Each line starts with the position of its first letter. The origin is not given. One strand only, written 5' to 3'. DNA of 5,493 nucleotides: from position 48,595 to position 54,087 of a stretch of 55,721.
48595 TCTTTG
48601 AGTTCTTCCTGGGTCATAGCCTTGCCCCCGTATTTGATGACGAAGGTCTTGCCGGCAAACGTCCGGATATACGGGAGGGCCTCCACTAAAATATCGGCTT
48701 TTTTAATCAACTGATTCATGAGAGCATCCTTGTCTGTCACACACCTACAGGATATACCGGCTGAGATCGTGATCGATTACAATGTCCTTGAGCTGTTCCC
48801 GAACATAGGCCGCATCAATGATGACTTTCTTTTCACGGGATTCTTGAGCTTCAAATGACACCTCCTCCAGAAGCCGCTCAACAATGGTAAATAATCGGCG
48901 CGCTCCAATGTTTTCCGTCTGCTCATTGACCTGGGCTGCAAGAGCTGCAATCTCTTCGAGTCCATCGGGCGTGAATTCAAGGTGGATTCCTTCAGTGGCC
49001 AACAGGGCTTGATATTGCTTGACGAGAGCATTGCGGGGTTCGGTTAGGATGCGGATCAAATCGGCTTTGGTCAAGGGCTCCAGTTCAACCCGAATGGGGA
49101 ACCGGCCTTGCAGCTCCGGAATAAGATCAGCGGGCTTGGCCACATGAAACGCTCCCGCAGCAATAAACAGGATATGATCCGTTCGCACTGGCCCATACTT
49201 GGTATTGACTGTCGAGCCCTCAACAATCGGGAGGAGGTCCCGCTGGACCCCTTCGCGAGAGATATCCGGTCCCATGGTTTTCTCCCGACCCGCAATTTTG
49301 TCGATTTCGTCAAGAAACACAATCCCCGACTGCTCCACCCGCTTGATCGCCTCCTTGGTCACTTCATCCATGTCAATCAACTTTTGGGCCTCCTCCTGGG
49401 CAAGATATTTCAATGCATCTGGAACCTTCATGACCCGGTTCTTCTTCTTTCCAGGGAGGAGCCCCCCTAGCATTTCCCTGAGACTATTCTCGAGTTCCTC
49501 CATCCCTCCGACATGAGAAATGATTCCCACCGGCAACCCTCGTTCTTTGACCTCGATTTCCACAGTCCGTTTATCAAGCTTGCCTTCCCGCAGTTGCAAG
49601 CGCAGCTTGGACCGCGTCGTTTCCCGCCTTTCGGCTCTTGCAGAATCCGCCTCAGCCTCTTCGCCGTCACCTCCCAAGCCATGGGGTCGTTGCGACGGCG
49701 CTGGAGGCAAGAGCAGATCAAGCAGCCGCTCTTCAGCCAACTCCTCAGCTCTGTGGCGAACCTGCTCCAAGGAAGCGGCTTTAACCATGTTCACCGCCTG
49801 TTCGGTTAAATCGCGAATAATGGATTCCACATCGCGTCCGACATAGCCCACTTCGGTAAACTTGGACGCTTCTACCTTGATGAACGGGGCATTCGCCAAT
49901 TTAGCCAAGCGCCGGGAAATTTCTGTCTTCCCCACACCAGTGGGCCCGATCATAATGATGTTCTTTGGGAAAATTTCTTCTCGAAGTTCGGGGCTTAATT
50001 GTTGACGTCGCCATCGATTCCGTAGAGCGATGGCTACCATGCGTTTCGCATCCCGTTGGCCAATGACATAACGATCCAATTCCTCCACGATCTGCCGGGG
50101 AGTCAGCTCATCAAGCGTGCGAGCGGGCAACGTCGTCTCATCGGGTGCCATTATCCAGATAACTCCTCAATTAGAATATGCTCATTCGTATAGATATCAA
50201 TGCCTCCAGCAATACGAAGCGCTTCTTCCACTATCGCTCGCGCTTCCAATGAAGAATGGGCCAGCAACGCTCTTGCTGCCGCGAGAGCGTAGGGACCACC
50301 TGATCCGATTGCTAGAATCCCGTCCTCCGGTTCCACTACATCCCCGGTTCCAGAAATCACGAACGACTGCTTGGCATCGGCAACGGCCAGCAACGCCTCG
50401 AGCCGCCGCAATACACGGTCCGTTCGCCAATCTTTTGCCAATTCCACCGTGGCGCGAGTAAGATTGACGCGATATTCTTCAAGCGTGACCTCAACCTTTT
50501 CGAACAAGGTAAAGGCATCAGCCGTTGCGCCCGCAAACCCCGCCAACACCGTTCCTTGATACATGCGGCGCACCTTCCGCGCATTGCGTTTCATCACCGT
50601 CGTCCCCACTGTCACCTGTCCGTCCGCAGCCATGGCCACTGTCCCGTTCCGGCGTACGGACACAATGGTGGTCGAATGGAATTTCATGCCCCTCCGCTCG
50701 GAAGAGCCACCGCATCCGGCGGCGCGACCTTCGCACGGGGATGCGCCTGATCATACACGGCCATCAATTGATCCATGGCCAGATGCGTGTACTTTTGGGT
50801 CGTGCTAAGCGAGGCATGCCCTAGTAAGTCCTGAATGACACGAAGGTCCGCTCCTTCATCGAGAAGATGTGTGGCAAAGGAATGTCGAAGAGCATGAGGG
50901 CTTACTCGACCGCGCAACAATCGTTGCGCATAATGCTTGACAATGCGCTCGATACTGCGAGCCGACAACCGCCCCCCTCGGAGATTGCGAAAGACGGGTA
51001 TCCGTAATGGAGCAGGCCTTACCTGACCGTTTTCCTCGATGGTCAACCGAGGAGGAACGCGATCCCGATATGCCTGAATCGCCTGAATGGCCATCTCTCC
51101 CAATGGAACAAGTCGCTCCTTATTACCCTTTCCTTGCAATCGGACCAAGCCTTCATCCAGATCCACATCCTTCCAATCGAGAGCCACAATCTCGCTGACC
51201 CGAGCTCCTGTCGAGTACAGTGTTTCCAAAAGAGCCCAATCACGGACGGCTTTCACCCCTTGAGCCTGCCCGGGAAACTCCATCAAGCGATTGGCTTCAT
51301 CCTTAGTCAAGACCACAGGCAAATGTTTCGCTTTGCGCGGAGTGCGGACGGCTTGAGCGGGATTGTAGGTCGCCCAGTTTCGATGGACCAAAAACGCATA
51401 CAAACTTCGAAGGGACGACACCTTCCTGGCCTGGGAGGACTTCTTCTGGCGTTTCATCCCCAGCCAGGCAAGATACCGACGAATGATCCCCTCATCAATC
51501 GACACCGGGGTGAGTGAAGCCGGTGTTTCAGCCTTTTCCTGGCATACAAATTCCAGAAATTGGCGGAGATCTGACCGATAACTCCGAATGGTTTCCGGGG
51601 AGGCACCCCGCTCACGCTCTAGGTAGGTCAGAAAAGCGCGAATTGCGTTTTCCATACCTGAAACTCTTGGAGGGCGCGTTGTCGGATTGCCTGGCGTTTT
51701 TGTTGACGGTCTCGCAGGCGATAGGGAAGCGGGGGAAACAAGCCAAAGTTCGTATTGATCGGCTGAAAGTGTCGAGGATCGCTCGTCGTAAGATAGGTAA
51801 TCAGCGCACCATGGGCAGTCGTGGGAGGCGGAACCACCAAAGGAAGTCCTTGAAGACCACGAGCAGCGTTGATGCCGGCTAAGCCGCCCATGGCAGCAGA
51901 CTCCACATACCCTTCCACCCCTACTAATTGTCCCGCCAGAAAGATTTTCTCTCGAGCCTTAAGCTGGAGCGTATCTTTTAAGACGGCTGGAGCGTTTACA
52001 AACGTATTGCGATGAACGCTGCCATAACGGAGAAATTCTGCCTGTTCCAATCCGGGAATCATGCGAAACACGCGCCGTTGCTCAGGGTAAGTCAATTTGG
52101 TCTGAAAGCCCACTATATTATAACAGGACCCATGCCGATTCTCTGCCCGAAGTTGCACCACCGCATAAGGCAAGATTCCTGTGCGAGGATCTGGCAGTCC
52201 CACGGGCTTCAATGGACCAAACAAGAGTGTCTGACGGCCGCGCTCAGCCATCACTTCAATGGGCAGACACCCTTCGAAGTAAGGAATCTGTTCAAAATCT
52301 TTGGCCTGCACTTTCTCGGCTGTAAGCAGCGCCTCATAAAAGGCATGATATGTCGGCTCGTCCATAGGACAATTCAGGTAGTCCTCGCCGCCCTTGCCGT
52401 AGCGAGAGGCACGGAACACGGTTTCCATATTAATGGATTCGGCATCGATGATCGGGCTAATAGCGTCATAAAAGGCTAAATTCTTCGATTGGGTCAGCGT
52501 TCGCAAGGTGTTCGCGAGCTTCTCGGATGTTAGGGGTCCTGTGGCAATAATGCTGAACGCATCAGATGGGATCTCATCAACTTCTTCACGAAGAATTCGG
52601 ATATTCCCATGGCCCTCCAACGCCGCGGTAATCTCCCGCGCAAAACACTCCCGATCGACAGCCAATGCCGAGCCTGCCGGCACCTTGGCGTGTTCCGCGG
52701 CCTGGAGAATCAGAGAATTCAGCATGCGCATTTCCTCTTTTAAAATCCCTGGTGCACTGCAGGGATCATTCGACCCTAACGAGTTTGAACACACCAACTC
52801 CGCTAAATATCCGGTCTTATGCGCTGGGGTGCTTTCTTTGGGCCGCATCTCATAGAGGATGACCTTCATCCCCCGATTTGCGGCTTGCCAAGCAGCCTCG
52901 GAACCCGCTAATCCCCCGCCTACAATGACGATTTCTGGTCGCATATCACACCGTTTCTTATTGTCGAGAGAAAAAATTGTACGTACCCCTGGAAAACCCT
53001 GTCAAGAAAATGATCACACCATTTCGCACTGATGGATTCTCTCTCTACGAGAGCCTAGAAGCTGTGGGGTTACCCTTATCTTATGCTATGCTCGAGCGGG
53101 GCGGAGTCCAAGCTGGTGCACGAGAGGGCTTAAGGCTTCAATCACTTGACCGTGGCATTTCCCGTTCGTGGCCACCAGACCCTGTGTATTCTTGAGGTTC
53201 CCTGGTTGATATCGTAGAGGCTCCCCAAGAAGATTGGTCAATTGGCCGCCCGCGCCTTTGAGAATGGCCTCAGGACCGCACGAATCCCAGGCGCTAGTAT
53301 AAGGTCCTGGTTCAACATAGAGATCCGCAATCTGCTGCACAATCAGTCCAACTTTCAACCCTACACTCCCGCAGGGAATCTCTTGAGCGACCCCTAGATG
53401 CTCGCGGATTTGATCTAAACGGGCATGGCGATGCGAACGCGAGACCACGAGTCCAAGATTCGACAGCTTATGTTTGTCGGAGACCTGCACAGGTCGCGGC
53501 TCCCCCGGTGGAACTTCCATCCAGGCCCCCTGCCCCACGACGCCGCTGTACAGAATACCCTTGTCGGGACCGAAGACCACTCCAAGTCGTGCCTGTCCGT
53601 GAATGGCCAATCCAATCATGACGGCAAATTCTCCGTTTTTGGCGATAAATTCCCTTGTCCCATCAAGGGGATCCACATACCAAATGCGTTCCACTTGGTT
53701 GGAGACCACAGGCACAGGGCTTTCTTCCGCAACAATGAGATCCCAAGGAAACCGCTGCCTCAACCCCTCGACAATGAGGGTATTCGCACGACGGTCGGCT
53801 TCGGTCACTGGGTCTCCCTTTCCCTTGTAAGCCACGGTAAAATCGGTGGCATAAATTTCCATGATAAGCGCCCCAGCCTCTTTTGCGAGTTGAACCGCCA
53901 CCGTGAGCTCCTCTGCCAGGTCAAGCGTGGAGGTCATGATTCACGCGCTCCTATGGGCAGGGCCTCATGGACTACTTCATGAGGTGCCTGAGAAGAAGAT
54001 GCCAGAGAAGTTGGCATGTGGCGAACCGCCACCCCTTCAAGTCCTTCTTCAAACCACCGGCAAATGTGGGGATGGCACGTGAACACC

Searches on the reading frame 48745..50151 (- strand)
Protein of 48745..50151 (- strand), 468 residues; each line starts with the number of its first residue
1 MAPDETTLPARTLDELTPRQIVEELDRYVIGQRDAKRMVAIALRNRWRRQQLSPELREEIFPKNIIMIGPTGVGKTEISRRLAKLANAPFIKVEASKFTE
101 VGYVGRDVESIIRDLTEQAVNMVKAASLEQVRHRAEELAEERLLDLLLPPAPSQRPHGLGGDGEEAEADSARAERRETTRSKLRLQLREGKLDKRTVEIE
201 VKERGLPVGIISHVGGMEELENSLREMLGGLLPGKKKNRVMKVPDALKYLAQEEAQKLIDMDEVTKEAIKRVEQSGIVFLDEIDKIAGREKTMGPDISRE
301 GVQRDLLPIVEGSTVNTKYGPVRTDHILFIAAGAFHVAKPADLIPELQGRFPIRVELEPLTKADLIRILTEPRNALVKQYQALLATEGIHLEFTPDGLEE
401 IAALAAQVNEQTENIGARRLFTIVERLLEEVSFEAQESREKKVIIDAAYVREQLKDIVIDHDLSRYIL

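Call 49: search_protein_families(library=pfam, proteins=[window:48745-50151:-], max_evalue=0.00001)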
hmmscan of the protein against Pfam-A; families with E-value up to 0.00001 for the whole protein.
window:48745-50151:- (468 aa): 4 families
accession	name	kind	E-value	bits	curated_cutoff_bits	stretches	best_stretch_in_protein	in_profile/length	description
PF07724.20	AAA_2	-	1.5e-36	126.4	27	1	216-354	15-166/166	AAA domain (Cdc48 subfamily)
PF00004.35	AAA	-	2.5e-16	60.7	21.2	2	262-357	43-129/131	ATPase family associated with various cellular activities (AAA)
PF07728.20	AAA_5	-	2.4e-07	31.3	22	0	64-100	1-38/139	AAA domain (dynein-related subfamily)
PF13401.12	AAA_22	-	5.8e-06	27.1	27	0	64-142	7-82/130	AAA domain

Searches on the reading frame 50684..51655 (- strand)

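Call 49: search_protein_families(library=pfam, proteins=[window:50684-51655:-], max_evalue=0.00001)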
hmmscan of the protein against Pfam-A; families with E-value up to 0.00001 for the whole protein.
window:50684-51655:- (323 aa): 3 families
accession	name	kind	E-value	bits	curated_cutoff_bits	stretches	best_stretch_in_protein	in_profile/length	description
PF00589.27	Phage_integrase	-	3.5e-44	151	27.1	1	115-294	2-170/172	Phage integrase family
PF02899.23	Phage_int_SAM_1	-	2.9e-17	63.2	22.3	1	5-93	1-83/83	Phage integrase, N-terminal SAM-like domain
PF13495.12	Phage_int_SAM_4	-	2e-09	38.2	27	1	7-95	4-84/85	Phage integrase, N-terminal SAM-like domain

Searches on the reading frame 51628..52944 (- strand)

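Call 49: search_protein_families(library=pfam, proteins=[window:51628-52944:-], max_evalue=0.00001)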
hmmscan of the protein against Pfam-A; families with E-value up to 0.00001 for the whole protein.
window:51628-52944:- (438 aa): 3 families
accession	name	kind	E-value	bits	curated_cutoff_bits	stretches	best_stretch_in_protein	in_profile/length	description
PF01134.28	GIDA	-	8.6e-100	335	22.1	1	5-367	2-390/391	Glucose inhibited division protein A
PF01266.30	DAO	-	9e-07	29.2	27.9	1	5-51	2-50/353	FAD dependent oxidoreductase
PF13450.12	NAD_binding_8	-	8.4e-06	26.4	21.9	0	7-35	1-29/68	NAD(P)-binding Rossmann-like domain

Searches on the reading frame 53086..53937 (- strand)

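Call 49: search_protein_families(library=pfam, proteins=[window:53086-53937:-], max_evalue=0.00001)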
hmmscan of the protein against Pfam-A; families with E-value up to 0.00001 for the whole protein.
window:53086-53937:- (283 aa): 1 family
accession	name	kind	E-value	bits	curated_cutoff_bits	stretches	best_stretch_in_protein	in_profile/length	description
PF00459.30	Inositol_P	-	4.4e-52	177.7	27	1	7-270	2-267/271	Inositol monophosphatase family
